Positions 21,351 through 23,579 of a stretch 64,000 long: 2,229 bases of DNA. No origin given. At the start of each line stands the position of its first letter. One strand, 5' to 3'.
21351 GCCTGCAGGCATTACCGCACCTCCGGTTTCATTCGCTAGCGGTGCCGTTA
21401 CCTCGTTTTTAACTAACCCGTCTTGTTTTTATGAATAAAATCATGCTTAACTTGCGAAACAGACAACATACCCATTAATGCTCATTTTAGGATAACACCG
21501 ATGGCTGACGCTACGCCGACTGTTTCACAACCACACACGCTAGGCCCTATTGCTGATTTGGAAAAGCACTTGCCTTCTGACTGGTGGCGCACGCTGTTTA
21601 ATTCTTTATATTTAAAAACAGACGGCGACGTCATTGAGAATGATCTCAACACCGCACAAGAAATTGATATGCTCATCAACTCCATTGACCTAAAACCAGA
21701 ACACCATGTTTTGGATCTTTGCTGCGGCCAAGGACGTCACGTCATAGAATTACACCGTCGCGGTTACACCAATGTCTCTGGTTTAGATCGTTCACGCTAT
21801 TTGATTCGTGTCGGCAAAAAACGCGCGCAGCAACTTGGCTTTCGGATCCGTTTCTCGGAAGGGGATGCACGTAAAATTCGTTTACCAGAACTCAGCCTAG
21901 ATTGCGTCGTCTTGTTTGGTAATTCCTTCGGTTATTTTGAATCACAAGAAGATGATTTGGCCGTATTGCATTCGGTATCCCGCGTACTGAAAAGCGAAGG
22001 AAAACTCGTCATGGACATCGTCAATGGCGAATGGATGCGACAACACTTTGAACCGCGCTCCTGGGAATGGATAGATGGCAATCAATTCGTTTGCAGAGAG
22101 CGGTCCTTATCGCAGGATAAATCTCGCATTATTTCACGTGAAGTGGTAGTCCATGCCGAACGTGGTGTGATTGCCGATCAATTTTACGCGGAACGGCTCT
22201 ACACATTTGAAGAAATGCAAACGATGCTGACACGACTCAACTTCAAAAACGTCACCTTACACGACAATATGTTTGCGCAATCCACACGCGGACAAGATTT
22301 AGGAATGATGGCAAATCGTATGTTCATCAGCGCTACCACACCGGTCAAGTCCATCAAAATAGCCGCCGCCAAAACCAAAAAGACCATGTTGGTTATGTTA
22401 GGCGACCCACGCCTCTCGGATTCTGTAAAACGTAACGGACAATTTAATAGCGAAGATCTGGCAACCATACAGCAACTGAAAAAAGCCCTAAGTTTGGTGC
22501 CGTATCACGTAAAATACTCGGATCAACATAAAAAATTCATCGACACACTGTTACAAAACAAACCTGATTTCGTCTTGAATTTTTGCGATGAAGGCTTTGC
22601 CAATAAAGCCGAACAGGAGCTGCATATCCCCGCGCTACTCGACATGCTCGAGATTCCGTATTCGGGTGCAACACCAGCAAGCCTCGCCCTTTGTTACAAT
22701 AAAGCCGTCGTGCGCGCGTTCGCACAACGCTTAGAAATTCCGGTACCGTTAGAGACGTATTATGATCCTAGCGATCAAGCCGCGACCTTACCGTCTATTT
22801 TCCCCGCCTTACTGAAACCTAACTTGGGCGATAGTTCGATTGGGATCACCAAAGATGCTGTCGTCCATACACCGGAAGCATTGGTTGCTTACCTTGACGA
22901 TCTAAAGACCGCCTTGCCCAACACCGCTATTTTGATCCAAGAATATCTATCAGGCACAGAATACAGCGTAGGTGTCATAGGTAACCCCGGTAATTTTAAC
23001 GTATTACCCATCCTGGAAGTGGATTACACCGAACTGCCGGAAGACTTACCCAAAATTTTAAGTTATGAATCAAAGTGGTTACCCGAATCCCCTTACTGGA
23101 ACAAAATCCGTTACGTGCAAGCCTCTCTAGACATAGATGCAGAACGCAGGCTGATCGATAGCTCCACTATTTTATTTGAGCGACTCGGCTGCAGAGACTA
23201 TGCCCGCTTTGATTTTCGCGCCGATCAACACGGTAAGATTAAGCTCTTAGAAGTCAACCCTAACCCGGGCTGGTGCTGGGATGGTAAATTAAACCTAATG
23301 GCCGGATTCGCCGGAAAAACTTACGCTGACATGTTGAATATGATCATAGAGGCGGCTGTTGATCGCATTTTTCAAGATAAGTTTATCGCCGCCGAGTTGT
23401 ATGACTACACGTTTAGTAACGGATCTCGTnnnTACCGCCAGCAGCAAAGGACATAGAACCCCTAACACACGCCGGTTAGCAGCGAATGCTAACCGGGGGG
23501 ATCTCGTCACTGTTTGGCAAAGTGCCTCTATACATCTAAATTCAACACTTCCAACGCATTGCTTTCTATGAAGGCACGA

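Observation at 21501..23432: Methyltransferase fused to a D-Ala-D-Ala-ligase-like ATP-grasp domain, standing alone next to mnmG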

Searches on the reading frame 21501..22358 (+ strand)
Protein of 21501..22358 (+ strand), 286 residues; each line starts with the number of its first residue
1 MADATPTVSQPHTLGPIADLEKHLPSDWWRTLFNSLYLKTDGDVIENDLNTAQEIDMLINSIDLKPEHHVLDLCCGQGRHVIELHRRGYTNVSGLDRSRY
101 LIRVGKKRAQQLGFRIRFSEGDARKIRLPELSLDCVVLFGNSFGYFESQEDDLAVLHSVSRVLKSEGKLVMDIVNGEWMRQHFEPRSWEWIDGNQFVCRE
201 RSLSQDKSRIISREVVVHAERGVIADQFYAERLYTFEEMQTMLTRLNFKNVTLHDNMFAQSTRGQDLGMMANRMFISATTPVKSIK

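Call 23: search_protein_families(library=ncbifam, proteins=[window:21501-22358:+], max_evalue=0.001)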
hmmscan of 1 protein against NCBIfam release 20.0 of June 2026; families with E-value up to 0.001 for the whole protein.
seq(286 aa): 24 families
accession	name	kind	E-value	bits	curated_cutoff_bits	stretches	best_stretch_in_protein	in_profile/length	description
TIGR01934.1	MenG_MenH_UbiE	subfamily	9e-16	57.8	158.35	1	57-171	30-141/223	ubiquinone/menaquinone biosynthesis methyltransferase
NF001244.0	PRK00216.1-5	equivalog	1.4e-14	54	216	1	57-171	39-153/236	bifunctional demethylmenaquinone methyltransferase/2-methoxy-6-polyprenyl-1,4-benzoquinol methylase UbiE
NF041820.1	daptide_MTase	equivalog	1.3e-13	51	175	1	50-237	21-209/243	daptide-type RiPP biosynthesis methyltransferase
NF045667.1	MTase_DVU1556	equivalog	4.4e-13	49.2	155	1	57-255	13-167/213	DVU_1556 family methyltransferase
NF043040.1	corrin_prot_MT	hypoth_equivalog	1.2e-11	44.4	180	1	65-171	40-147/216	corrinoid protein-associated methyltransferase CpaM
NF051855.1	GlySarMtaseBact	equivalog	3.5e-11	43.2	350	1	36-178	23-165/259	glycine/sarcosine N-methyltransferase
NF001243.0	PRK00216.1-4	equivalog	3.3e-10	39.7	235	1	59-170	40-150/237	demethylmenaquinone methyltransferase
TIGR02752.1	MenG_heptapren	equivalog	5.6e-09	35.9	419.85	1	59-170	38-148/231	demethylmenaquinone methyltransferase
NF008823.0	PRK11873.1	subfamily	2.7e-07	30.4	263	1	62-176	73-187/272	arsenite methyltransferase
NF041537.1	ArsM_AhpD_UU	exception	3.7e-07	29.2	510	1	65-186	75-196/345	arsenite methyltransferase/AhpD domain selenoprotein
NF001241.0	PRK00216.1-2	equivalog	4.1e-07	29.9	327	1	59-171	44-147/231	demethylmenaquinone methyltransferase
NF045823.1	PthPhpthDimycoMt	equivalog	1.2e-06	27.9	300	1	60-222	61-206/256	phthiotriol/phenolphthiotriol dimycocerosates methyltransferase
TIGR01983.1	UbiG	equivalog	1.5e-06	27.7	102.95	1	63-178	49-158/228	bifunctional 2-polyprenyl-6-hydroxyphenol methylase/3-demethylubiquinol 3-O-methyltransferase UbiG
TIGR04345.1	ovoA_Cterm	equivalog_domain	7.4e-06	25.7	170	1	55-107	30-81/242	putative 4-mercaptohistidine N1-methyltransferase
NF008686.0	PRK11705.1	equivalog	9.8e-06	24.8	400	1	47-192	146-286/383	cyclopropane fatty acyl phospholipid synthase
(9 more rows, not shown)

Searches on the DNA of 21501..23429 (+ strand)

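Call 78: search_rna_families(sources=[L002, L013, L018, L021, L033, L058, L001], threshold=gathering)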
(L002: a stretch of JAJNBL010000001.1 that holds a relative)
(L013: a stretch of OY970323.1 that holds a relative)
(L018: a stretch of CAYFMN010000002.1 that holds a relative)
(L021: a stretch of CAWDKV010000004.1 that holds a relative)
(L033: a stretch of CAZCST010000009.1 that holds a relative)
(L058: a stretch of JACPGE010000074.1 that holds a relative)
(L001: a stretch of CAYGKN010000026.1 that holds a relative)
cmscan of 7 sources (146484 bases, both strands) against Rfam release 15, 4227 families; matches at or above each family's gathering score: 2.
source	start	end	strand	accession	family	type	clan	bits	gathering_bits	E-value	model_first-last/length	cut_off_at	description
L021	19767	21848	-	RF02541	LSU_rRNA_bacteria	Gene; rRNA;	CL00112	2048.9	50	0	866-2925/2925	5'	Bacterial large subunit ribosomal RNA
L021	19542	19657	-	RF00001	5S_rRNA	Gene; rRNA;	CL00113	86.7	38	8.6e-17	1-120/120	no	5S ribosomal RNA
